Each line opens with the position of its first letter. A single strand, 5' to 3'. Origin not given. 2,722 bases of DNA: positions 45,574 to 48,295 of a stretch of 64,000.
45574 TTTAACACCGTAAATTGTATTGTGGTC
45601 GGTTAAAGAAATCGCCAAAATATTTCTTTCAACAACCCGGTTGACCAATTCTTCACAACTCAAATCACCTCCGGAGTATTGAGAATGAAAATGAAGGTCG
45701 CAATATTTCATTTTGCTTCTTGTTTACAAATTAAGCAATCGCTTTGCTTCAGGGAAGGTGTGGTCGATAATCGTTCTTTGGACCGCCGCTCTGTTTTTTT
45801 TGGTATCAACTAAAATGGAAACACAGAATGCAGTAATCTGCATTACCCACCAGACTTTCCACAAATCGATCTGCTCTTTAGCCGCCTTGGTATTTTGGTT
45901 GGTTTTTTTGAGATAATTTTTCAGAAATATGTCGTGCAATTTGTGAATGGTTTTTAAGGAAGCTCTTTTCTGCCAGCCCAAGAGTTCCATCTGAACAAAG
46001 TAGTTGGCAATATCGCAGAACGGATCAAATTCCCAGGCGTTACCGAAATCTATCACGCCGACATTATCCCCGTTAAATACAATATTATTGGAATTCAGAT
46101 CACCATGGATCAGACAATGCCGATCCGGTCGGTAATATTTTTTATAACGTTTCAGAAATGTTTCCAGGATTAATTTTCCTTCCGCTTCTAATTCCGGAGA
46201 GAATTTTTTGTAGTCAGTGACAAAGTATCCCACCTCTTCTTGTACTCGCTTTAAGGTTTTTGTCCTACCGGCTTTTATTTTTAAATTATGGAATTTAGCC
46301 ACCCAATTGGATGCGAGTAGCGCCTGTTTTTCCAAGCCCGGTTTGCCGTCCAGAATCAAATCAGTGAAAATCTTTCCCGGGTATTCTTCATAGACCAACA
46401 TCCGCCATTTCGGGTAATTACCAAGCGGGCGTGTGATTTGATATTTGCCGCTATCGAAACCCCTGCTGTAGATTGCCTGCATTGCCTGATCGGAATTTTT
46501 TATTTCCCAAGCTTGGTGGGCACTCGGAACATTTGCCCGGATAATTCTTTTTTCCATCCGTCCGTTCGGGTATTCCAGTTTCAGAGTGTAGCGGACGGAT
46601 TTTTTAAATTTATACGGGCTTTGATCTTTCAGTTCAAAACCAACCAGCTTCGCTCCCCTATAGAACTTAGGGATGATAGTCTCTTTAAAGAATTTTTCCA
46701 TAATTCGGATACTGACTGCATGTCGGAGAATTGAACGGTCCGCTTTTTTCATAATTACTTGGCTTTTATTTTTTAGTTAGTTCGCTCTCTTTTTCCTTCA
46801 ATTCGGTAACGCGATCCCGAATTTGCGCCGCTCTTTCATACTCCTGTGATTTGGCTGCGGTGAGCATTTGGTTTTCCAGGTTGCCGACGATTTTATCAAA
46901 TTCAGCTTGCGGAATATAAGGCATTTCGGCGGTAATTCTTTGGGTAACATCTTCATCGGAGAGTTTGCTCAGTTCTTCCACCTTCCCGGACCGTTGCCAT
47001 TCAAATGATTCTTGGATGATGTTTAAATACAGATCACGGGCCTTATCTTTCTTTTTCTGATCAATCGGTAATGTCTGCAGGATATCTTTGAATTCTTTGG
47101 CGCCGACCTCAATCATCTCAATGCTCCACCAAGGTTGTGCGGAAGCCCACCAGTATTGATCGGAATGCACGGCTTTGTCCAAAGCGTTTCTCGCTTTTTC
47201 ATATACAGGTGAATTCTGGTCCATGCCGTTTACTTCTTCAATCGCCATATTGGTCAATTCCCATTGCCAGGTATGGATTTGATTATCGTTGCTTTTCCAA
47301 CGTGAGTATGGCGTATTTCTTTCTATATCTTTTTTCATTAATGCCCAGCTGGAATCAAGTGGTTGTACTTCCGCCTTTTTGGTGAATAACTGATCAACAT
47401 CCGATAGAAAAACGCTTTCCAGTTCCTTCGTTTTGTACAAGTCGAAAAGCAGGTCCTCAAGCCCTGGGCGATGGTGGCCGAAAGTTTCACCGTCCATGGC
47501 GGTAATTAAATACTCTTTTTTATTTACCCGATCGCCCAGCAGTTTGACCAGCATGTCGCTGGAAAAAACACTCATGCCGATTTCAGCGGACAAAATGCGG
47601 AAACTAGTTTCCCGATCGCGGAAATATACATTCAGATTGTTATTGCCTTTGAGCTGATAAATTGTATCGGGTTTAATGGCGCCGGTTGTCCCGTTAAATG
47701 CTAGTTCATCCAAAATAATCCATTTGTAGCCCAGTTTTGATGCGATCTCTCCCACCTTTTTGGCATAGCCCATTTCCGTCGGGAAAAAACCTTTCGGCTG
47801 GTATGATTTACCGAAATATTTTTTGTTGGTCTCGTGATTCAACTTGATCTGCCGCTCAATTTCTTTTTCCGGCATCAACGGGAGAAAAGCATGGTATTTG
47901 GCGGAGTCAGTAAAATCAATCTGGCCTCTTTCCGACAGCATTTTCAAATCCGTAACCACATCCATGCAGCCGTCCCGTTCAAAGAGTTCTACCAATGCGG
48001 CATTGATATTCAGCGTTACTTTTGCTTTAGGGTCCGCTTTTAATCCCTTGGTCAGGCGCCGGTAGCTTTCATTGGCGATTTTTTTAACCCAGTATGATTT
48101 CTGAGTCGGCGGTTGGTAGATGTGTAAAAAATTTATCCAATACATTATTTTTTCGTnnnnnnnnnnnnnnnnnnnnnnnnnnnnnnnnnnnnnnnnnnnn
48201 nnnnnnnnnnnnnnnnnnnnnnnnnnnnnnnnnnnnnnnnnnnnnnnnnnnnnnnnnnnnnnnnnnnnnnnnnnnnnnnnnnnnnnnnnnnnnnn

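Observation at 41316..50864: Duplicated alpha-glucan module without glgC: glgA2-GH57-GH57(UVR)-APH-like kinase-PHP-PHP-glgA1-GalT-like, all co-directional and overlapping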

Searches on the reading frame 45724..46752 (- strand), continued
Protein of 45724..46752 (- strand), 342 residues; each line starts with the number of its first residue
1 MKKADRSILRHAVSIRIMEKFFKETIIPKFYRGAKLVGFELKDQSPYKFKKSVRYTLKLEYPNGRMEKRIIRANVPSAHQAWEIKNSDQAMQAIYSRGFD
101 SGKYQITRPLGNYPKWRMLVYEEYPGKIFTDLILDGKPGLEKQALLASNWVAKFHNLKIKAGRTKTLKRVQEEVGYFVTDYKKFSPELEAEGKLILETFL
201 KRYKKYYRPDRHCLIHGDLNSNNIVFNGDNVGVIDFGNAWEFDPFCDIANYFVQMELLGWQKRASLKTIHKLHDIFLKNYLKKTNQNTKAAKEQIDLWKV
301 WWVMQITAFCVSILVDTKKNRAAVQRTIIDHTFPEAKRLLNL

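Call 60: find_encoding_contigs(protein=P0282, flank=10000, max_places=3)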
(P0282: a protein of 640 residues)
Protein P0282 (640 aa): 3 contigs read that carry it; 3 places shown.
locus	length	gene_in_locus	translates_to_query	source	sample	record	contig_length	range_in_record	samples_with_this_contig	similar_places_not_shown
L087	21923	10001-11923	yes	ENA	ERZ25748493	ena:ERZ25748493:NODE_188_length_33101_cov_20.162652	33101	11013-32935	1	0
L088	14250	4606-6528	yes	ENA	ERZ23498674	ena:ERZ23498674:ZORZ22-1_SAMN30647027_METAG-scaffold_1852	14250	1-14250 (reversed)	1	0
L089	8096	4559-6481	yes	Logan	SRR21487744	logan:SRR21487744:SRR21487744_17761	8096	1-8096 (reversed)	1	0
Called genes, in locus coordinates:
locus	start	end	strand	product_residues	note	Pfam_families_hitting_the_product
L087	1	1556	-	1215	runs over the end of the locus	PF02384:N6_Mtase, PF07669:Eco57I, PF01420:Methylase_S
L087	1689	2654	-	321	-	PF01699:Na_Ca_ex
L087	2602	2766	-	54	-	-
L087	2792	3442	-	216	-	-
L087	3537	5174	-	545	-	PF13205:Big_5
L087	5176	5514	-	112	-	-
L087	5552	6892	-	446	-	PF13173:AAA_14, PF13635:DUF4143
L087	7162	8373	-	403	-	-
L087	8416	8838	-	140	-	-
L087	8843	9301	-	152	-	PF00885:DMRL_synthase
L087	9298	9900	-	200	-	PF00677:Lum_binding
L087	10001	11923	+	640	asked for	PF01636:APH, PF02811:PHP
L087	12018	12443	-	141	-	PF00886:Ribosomal_S16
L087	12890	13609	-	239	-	PF13385:Laminin_G_3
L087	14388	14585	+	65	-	PF00313:CSD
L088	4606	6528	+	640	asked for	PF01636:APH, PF02811:PHP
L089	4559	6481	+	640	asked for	PF01636:APH, PF02811:PHP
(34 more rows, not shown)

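Call 88: find_encoding_contigs(protein=P0151, flank=8000, max_places=1)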
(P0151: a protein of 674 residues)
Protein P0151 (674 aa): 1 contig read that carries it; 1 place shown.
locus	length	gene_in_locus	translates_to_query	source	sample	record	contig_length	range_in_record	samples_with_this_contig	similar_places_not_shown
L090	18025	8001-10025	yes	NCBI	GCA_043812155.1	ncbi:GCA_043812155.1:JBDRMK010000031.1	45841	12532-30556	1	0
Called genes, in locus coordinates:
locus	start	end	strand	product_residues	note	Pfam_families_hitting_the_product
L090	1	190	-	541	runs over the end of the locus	-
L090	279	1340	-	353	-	PF01380:SIS, PF10432:bact-PGI_C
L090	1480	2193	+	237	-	PF20772:TACO1_YebC_N, PF01709:Transcrip_reg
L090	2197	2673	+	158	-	PF02075:RuvC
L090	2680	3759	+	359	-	PF00723:Glyco_hydro_15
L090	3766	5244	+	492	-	PF08323:Glyco_transf_5, PF13439:Glyco_transf_4 (weak), PF00534:Glycos_transf_1, PF13692:Glyco_trans_1_4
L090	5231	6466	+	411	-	PF03065:Glyco_hydro_57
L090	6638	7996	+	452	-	PF01074:Glyco_hydro_38N (weak), PF03065:Glyco_hydro_57, PF01522:Polysacc_deac_1 (faint), PF02151:UVR (weak)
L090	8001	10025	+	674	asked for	PF01636:APH, PF02958:EcKL (faint), PF01163:RIO1 (faint), PF07914:DUF1679 (faint), PF19974:TCAD9 (faint), PF01633:Choline_kinase, PF01636:APH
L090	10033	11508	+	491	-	PF08323:Glyco_transf_5, PF13439:Glyco_transf_4 (faint), PF00534:Glycos_transf_1, PF13692:Glyco_trans_1_4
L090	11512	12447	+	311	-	PF16285:DUF4931_N, PF01230:HIT (faint), PF01087:GalP_UDP_transf, PF02744:GalP_UDP_tr_C (weak)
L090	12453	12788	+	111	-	-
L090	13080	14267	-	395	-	PF00579:tRNA-synt_1b, PF22421:SYY_C-terminal, PF01479:S4 (weak)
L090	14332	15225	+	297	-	PF00480:ROK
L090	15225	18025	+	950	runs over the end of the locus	PF00912:Transgly, PF00905:Transpeptidase, PF17957:Big_7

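Call 89: find_encoding_contigs(protein=P0165, flank=8000, max_places=1)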
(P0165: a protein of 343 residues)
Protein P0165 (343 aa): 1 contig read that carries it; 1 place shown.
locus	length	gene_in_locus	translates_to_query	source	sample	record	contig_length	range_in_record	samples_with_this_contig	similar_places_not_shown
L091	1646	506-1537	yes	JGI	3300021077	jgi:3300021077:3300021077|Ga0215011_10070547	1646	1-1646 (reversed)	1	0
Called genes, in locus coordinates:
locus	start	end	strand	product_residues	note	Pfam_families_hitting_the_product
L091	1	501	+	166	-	?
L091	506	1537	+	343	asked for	PF01636:APH, PF01633:Choline_kinase (weak)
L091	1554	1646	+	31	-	?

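Call 90: find_encoding_contigs(protein=P0200, flank=8000, max_places=1)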
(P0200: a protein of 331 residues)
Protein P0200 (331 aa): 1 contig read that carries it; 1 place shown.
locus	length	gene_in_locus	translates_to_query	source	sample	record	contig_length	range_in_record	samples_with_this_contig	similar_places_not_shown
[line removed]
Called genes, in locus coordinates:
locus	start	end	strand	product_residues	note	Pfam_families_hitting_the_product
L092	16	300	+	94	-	PF02075:RuvC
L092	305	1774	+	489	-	PF08323:Glyco_transf_5, PF13439:Glyco_transf_4, PF13579:Glyco_trans_4_4 (weak), PF00534:Glycos_transf_1, PF13692:Glyco_trans_1_4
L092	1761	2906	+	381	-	PF01074:Glyco_hydro_38N (weak), PF03065:Glyco_hydro_57, PF01522:Polysacc_deac_1 (faint)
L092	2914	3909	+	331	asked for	PF01636:APH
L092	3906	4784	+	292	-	PF02811:PHP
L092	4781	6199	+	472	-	PF08323:Glyco_transf_5, PF13439:Glyco_transf_4 (weak), PF00534:Glycos_transf_1 (weak), PF13692:Glyco_trans_1_4 (weak)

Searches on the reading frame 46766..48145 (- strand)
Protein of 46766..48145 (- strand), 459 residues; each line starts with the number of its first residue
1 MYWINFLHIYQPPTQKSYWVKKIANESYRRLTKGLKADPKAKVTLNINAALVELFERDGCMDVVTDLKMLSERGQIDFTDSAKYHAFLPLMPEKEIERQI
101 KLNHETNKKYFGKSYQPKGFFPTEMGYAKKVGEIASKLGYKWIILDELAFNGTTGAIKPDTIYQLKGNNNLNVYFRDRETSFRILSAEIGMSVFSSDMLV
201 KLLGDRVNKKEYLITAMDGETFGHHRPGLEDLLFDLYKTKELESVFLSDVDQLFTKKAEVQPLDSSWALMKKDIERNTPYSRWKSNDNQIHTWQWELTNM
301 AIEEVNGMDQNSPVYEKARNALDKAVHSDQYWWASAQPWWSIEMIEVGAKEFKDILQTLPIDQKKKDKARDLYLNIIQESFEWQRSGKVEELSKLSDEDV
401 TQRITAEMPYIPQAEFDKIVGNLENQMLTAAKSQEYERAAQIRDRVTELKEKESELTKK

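Call 3: search_protein_families(library=pfam, proteins=[window:46766-48145:-], max_evalue=0.01)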
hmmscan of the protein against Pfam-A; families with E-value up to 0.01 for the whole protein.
window:46766-48145:- (459 aa): 2 families
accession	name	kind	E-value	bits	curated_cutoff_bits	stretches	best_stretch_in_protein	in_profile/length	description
PF03065.20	Glyco_hydro_57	-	4.1e-32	112.1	21.2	1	15-230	45-252/291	Glycosyl hydrolase family 57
PF02151.25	UVR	-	5.3e-10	39.2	21.5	1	418-451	2-35/36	UvrB/uvrC motif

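Call 4: search_protein_families(library=ncbifam, proteins=[window:46766-48145:-], max_evalue=0.01)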
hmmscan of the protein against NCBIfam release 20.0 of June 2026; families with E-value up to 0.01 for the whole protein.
window:46766-48145:- (459 aa): 6 families
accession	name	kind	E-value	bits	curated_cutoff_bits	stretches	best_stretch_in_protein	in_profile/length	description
NF041133.1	branch_enz_Thcocales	equivalog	1.7e-08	33.5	1000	1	61-128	121-187/553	1,4-alpha-glucan branching protein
NF041566.1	branchenz_Thermus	equivalog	1.5e-06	27.3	920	1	34-130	95-189/527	1,4-alpha-glucan branching protein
NF003673.1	PRK05298.1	equivalog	1.3e-05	23.8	743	1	396-451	597-652/653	excinuclease ABC subunit UvrB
TIGR00631.1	uvrb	equivalog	3.5e-05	22.2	750.1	1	398-450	607-658/658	excinuclease ABC subunit UvrB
NF001824.0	PRK00558.1-5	equivalog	8.5e-05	21.1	451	1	401-451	192-242/652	excinuclease ABC subunit UvrC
TIGR00194.1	uvrC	equivalog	0.0065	15.2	285.45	1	407-451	183-227/574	excinuclease ABC subunit UvrC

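Call 11: search_solved_structures(query=window:46766-48145:-, max_evalue=0.1)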
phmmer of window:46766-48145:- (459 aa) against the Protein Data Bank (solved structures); distinct sequences matched with E-value up to 0.1: 19.
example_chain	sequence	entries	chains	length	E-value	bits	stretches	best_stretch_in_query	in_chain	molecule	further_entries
1k1w_A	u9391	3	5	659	1.4e-06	30.4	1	6-162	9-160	4-ALPHA-GLUCANOTRANSFERASE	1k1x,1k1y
9gy7_E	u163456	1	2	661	0.0005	22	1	389-452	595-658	UvrABC system protein B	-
3n8t_A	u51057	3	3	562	0.00072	21.5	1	60-128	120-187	alpha-amylase, GH57 family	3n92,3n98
2d7d_B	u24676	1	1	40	0.00092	21.1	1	415-451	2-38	40-mer from UvrABC system protein B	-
7e1y_A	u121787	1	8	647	0.0011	20.8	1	73-181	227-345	Glycoside hydrolase, family 57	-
2nmv_B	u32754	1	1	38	0.0014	20.5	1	415-450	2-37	UvrABC system protein B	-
2b5d_X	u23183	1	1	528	0.0063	18.4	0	62-190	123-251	alpha-Amylase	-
2d7d_A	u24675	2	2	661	0.015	17.1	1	407-451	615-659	UvrABC system protein B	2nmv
3v4r_A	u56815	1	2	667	0.015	17.1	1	407-451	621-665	UvrABC system protein B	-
7ufu_A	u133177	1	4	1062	0.015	17.1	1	90-155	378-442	Alpha-mannosidase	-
7ufr_A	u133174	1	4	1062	0.021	16.7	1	90-155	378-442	Alpha-mannosidase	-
1ufa_A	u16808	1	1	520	0.036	15.9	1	53-130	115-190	TT1467 protein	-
3p0b_A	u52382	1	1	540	0.038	15.8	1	53-130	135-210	TT1467 protein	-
1t5l_A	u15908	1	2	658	0.057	15.2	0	412-451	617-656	UvrABC system protein B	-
3uwx_B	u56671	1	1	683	0.058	15.2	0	412-451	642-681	UvrABC system protein B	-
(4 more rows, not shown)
